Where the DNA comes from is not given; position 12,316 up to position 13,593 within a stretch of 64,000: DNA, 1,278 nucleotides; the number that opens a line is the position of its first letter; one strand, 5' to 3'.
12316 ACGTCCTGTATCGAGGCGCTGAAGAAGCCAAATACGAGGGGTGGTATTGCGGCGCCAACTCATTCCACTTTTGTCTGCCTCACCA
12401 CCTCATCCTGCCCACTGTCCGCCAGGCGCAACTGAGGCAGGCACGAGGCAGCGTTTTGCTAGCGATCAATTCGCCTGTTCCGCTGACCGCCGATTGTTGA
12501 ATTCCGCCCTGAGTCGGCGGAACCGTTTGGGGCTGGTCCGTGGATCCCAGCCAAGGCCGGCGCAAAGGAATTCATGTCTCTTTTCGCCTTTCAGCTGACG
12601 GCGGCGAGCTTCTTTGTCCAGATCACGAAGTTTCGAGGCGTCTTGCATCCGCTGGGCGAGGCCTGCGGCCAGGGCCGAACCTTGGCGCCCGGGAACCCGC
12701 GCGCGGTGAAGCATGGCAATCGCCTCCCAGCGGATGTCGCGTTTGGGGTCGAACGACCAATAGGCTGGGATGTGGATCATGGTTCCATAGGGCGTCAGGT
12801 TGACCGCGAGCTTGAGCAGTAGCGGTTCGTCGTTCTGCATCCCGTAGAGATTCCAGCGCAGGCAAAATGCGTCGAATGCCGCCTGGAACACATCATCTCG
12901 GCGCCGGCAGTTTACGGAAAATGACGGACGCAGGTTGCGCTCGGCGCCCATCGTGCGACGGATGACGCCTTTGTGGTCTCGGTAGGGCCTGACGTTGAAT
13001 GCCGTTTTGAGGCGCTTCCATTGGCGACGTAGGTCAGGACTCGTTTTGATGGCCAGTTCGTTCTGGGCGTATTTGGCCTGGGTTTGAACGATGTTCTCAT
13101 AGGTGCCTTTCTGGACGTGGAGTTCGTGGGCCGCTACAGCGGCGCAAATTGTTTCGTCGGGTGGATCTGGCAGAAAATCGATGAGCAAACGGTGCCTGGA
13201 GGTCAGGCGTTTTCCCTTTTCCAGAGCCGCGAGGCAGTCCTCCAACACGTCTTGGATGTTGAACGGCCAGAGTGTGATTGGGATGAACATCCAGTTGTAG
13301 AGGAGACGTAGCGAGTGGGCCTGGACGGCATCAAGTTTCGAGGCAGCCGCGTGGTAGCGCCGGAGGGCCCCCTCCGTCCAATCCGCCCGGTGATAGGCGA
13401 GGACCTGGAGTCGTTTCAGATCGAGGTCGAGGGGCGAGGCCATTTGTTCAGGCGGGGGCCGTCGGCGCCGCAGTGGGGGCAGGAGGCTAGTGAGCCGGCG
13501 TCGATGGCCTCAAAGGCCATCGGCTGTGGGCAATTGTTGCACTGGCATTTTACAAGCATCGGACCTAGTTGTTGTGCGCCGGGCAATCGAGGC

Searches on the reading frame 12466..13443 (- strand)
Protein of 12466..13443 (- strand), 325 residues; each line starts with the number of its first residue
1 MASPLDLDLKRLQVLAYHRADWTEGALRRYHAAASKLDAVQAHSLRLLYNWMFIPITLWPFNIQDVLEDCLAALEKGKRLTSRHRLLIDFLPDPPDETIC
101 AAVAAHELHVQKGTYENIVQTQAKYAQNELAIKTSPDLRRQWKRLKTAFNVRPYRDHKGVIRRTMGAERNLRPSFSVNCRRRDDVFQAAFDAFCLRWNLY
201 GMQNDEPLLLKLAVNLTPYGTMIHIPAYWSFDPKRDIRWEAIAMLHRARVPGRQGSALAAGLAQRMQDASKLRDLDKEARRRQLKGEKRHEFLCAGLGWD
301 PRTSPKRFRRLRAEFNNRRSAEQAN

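Call 6: search_protein_families(library=pfam, proteins=[window:12466-13443:-], max_evalue=0.001)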
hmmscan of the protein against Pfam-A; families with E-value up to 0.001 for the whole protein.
window:12466-13443:- (325 aa): 0 families

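Call 10: search_protein_families(library=padloc, proteins=[window:12466-13443:-], max_evalue=0.001)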
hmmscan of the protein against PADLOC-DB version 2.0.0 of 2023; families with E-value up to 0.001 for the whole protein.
window:12466-13443:- (325 aa): 0 families

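Call 17: search_protein_families(library=phrogs, proteins=[window:12466-13443:-], max_evalue=0.01)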
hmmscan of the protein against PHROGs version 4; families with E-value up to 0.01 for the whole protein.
window:12466-13443:- (325 aa): 0 families

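Call 22: find_homologous_proteins(query=window:12466-13443:-, max_evalue=0.001)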
Query window:12466-13443:- (325 aa): 988 proteins with E <= 0.001 among 8000 candidates; the best 120 are listed.
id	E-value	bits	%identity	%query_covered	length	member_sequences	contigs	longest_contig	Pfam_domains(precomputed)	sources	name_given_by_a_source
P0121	6.7e-192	655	88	100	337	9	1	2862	-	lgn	-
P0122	4.2e-190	649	88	98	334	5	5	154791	-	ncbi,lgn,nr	ncbi:MAG TPA: hypothetical protein VGW37_11590 [Terriglobia bacterium]|nr:hypothetical protein [Terr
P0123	4.8e-189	645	87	100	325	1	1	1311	-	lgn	-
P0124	1.9e-187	640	89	97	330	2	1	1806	-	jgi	-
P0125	6.3e-187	638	88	98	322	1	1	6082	-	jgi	jgi:hypothetical protein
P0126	2.3e-185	633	86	98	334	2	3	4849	-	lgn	-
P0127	1.3e-184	631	100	84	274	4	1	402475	-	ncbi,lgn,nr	ncbi:MAG TPA: hypothetical protein PKI20_00155 [Verrucomicrobiota bacterium]|nr:hypothetical protein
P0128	8.7e-178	608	88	92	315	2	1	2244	-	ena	-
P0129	1.4e-172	591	80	99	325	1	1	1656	-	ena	-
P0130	1.0e-171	588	79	100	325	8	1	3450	-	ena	-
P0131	4.9e-171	586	80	97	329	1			-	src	-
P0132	7.6e-171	586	80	99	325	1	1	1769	-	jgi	jgi:hypothetical protein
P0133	1.0e-170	585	79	99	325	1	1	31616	-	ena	-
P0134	1.5e-170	585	78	100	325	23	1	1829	-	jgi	jgi:hypothetical protein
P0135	1.9e-170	584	79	99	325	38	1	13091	-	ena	-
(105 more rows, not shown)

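Call 41: predict_structure(alignment_id=A2)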
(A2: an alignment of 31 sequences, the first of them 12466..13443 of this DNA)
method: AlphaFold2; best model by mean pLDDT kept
length: 325 residues; sequences in the alignment: 31
mean_pLDDT: 59.5   pTM: 0.39
mean pLDDT of the five models: 59.5, 58.1, 57.6, 57.1, 49.0
residues with pLDDT >= 90: 27; 70-90: 99; 50-70: 53; < 50: 146
segments of 3 or more residues with pLDDT < 50: 110-132, 144-185, 194-260, 318-325
pLDDT, mean of each block of 10 residues (from residue 1): 85 67 84 84 85 68 75 85 74 69 57 37 39 53 47 38 33 41 49 43 36 34 34 32 31 38 72 92 93 93 85 61 34
secondary structure, 60 per line:
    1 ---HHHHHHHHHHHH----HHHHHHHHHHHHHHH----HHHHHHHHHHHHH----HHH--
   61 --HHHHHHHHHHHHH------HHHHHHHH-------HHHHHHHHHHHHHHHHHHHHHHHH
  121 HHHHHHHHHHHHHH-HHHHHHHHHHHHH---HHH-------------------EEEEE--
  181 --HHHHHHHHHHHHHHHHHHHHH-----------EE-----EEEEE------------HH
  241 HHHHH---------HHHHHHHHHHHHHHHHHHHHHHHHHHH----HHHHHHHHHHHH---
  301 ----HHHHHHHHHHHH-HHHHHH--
elements in order: H4-15 H20-34 H39-51 H63-75 H82-89 H97-134 H136-148 E174-178 H183-203 E222-226 H239-245 H255-281 H286-297 H305-316 H318-323

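Call 48: fold_search(model_id=the predicted structure, library=pdb)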
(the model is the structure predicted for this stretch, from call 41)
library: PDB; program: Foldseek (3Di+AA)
matches with E <= 10: 28; with E <= 0.001: 0
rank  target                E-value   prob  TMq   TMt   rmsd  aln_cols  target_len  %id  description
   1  6elu_A                3.4e+00  0.06  0.12  0.18  18.8       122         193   16  Structure of Serum Resistance Associated protein from T. b. rhodesiense (released 2018-01-24)
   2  2or0_A                4.6e+00  0.08  0.11  0.09  17.9        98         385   14  Structural Genomics, the crystal structure of a putative hydroxylase from Rhodococcus sp. RHA1 (released 2007-03-06)
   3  6vgi_C                4.6e+00  0.03  0.10  0.16  16.9       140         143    5  Crystal Structures of FLAP bound to MK-866 (released 2020-12-02)
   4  8t8k                  4.8e+00  0.04  0.11  0.17  21.0       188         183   13  Structure of Domain of Unknown Function 507 (DUF507) in Space Group C222(1) (released 2023-08-30)
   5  2or0_B                5.1e+00  0.07  0.10  0.08  18.0        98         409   13  Structural Genomics, the crystal structure of a putative hydroxylase from Rhodococcus sp. RHA1 (released 2007-03-06)
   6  8x2t                  5.1e+00  0.01  0.10  0.09  46.6       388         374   12  The Crystal Structure of FES from Biortus. (released 2023-12-27)
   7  6vgi_A                5.6e+00  0.06  0.11  0.22  16.5       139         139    8  Crystal Structures of FLAP bound to MK-866 (released 2020-12-02)
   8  7q37                  5.9e+00  0.07  0.10  0.14  14.5        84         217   10  Crystal structure of proton pump MAR rhodopsin pressurized with krypton (released 2022-04-27)
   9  9jm3_B                8.1e+00  0.07  0.10  0.36   9.0        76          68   20  Crystal structure of de novo designed light-responsive oligomer C2-35 (LRO-C2-35) at basic pH (pH 8.5) (released 2025-08-27)
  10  4v8p_GO               8.1e+00  0.06  0.13  0.24  17.1       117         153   13  T.thermophila 60S ribosomal subunit in complex with initiation factor 6. (released 2014-07-09)
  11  2rnn_MODEL_1_A        8.1e+00  0.04  0.11  0.24  11.9        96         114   10  Solution Structure of the N-terminal SAP Domain of SUMO E3 Ligases from Saccharomyces cerevisiae (released 2008-12-30)
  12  4cxf_A                8.1e+00  0.01  0.11  0.17  17.2       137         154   21  Structure of CnrH in complex with the cytosolic domain of CnrY (released 2014-04-30)
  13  6wc5_I                8.5e+00  0.08  0.10  0.34   6.0        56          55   12  Crystal Structure of a Ternary MEF2B/NKX2-5/myocardin enhancer DNA Complex (released 2020-07-22)
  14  2wtl_A                8.5e+00  0.02  0.10  0.15  20.6       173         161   14  Crystal structure of BfrA from M. tuberculosis (released 2009-12-15)
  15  1eo0_MODEL_1_A        9.0e+00  0.12  0.17  0.51   4.9        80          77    9  CONSERVED DOMAIN COMMON TO TRANSCRIPTION FACTORS TFIIS, ELONGIN A, CRSP70 (released 2000-05-03)
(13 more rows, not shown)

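Call 52: find_related_loci(query=A2, collection=viral_contigs, flank=10000)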
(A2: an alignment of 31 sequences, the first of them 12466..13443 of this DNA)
Query A2 (325 aa) in viral_contigs; peptide patterns used: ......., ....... (x = any residue, [..] = any of these).
32 stretches matched a pattern, but none encodes a relative of the query by tblastn (E <= 1e-3).

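Call 88: search_protein_representatives(alignment_id=A2)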
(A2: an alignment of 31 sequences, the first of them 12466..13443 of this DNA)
Query: 31 sequences, 325 profile positions. Proteins with E-value up to 0.001 (for the whole library): 367; up to 1e-10: 277; up to 1e-30: 122. The best 150 are listed.
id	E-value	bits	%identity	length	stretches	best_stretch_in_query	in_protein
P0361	2.9e-138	477.1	-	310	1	52-267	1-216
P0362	5.5e-131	453.1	-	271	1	77-290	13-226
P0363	3.7e-117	407.7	-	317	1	1-316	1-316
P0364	1.3e-109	382.9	-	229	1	2-200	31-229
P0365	3.1e-105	368.5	-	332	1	5-317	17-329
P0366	1.3e-103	363.2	-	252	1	1-195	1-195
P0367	2.9e-96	339.0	-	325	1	8-315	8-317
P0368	2.3e-94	332.8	-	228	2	1-113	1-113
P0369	5.1e-88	311.9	-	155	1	165-317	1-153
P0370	9.9e-87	307.7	-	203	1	168-318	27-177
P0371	1.2e-86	307.5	-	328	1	1-321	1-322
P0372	8.7e-84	298.0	-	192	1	1-152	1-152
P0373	1.4e-79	284.2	-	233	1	87-316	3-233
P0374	6.0e-78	278.8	-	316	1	1-313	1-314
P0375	2.3e-75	270.3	-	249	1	76-313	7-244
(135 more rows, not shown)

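Call 90: search_solved_structures(query=A4, max_evalue=1)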
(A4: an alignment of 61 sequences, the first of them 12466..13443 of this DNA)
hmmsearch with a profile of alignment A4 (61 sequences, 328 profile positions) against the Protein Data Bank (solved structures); distinct sequences matched with E-value up to 1: 0.

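Call 91: search_protein_families(library=pfam, alignment_id=A4, max_evalue=0.01)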
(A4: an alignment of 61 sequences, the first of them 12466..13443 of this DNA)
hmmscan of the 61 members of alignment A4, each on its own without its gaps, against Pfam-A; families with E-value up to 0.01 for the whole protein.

A. member 1, window:12466-13443:- (325 aa): 0 families

B. families by the number of members that match (of 61 scanned): 2 families
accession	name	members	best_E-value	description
PF13094.11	CENP-Q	1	0.0056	CENP-Q, a CENPA-CAD centromere complex subunit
PF17677.7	Glyco_hydro38C2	1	0.0083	Glycosyl hydrolases family 38 C-terminal beta sandwich domain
